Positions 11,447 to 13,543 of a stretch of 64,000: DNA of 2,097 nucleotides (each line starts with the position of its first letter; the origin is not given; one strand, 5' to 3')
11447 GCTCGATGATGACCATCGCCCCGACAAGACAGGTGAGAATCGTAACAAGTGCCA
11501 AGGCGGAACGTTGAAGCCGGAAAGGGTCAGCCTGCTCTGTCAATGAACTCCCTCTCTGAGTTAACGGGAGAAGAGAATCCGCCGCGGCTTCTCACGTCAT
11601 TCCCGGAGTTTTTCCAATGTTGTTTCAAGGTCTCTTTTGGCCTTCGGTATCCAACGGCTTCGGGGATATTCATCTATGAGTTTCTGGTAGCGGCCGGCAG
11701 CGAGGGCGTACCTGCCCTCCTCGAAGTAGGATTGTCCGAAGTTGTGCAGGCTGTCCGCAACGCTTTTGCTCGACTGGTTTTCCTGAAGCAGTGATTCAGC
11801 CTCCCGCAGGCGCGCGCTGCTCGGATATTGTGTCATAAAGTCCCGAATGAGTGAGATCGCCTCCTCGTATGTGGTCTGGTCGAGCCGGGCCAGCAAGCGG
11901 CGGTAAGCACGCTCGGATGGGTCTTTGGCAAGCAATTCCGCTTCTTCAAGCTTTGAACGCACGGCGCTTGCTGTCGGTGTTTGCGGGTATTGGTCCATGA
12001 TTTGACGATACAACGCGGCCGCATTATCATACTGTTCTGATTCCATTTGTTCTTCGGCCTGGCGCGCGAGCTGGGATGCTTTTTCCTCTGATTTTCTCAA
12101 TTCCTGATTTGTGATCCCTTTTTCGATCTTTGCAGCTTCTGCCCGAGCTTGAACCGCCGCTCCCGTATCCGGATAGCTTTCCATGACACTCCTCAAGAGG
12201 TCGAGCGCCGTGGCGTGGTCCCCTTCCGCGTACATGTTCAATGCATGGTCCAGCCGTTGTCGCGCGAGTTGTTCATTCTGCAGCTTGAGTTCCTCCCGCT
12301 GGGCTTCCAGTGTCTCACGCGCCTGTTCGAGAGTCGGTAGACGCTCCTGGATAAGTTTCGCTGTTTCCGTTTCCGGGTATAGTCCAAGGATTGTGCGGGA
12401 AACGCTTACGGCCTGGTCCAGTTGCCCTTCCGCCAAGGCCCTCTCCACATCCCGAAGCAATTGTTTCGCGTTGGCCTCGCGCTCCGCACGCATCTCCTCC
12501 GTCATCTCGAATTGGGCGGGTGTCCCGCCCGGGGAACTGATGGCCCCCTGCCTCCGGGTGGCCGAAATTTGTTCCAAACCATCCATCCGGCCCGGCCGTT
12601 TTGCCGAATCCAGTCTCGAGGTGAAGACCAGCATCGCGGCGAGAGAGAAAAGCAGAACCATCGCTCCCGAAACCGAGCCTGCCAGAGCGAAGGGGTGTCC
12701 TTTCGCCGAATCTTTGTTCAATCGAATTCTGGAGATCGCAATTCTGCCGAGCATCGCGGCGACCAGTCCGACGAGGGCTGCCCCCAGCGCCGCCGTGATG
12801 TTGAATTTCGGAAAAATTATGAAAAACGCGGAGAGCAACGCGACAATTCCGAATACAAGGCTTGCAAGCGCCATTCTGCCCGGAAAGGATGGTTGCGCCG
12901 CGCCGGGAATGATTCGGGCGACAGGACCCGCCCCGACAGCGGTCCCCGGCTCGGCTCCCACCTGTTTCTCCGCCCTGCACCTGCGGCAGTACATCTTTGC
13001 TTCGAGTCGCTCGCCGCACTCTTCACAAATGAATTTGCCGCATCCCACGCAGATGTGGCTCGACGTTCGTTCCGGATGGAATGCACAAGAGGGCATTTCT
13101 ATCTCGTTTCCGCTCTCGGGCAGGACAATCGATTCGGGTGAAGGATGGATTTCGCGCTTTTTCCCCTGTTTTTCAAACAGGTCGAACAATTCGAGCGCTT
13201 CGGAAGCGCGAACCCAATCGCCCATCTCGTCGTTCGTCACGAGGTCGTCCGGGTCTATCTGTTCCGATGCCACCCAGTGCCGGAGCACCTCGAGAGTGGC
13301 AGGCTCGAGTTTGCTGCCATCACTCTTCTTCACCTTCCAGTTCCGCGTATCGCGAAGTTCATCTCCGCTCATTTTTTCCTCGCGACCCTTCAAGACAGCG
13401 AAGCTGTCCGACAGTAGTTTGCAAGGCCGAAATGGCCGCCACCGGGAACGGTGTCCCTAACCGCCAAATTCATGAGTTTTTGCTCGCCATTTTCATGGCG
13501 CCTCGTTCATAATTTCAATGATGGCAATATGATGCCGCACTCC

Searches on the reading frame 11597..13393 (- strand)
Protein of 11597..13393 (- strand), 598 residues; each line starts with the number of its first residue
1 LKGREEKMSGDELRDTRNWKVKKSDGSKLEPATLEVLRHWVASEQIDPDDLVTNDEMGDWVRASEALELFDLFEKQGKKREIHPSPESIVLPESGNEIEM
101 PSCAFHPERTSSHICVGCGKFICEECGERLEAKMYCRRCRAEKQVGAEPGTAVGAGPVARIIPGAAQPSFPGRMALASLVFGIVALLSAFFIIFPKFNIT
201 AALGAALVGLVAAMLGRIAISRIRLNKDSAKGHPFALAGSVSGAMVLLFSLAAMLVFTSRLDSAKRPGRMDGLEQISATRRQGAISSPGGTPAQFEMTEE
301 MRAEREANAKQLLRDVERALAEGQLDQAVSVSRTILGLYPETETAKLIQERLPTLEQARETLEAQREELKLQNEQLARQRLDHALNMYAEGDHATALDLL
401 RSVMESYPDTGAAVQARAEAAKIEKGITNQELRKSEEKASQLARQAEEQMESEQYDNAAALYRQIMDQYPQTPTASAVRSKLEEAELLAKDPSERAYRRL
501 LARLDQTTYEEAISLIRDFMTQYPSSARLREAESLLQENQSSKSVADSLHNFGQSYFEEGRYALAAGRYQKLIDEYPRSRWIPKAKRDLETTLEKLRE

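Call 4: search_protein_families(library=pfam, proteins=[window:11597-13393:-], max_evalue=0.01)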
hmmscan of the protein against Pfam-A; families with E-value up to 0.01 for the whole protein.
window:11597-13393:- (598 aa): 11 families
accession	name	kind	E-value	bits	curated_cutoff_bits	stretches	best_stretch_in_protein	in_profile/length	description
PF13174.12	TPR_6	-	9.8e-17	60.8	26.3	1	548-579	2-33/33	Tetratricopeptide repeat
PF14559.12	TPR_19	-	7.3e-09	36.3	25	0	450-476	2-28/68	Tetratricopeptide repeat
PF13525.12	YfiO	-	4.1e-07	30.4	25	1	437-595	3-139/203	Outer membrane lipoprotein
PF13428.12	TPR_14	-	9.6e-07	29.3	23.5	0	387-419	11-43/44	Tetratricopeptide repeat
PF14237.11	GYF_2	-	2.6e-06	27.6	25.8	1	25-69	6-50/50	GYF domain 2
PF24575.1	TPR_Slam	-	2.7e-05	25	35.2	0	445-475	53-83/104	Surface lipoprotein assembly modifier, N-terminal TPR repeats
PF13432.12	TPR_16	-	4.6e-05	24.2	32.7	0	552-578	3-29/65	Tetratricopeptide repeat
PF07719.23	TPR_2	-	0.00044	20.6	27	0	546-578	1-33/34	Tetratricopeptide repeat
PF13828.11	DUF4190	-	0.00063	19.9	35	1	174-251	1-60/62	Domain of unknown function (DUF4190)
PF00643.29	zf-B_box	-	0.0047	17.5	24.1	1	100-126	3-29/42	B-box zinc finger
PF12921.12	ATP13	-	0.0085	16.4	26.7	0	388-411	64-87/114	Mitochondrial ATPase expression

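Call 5: search_protein_families(library=ncbifam, proteins=[window:11597-13393:-], max_evalue=0.01)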
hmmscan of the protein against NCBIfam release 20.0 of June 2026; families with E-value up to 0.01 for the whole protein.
window:11597-13393:- (598 aa): 5 families
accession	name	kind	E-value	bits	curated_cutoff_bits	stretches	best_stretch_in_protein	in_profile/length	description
TIGR02795.1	tol_pal_ybgF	equivalog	1.1e-18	67.9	90.1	2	494-586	3-79/119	tol-pal system protein YbgF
TIGR03302.1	OM_YfiO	subfamily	5.7e-16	58.7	81.4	2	504-596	126-216/239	outer membrane protein assembly factor BamD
NF008068.0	PRK10803.1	equivalog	1.4e-08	35.1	383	0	451-482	229-260/263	cell division protein CpoB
NF052312.1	T9SS_PorW_SprE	equivalog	3.6e-07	29.2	250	1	451-528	595-672/716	type IX secretion system periplasmic lipoprotein PorW/SprE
NF042912.1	Amuc_1098_fam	equivalog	0.0036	15.4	750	0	424-540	23-138/805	Amuc_1098 family type IV pilus outer membrane protein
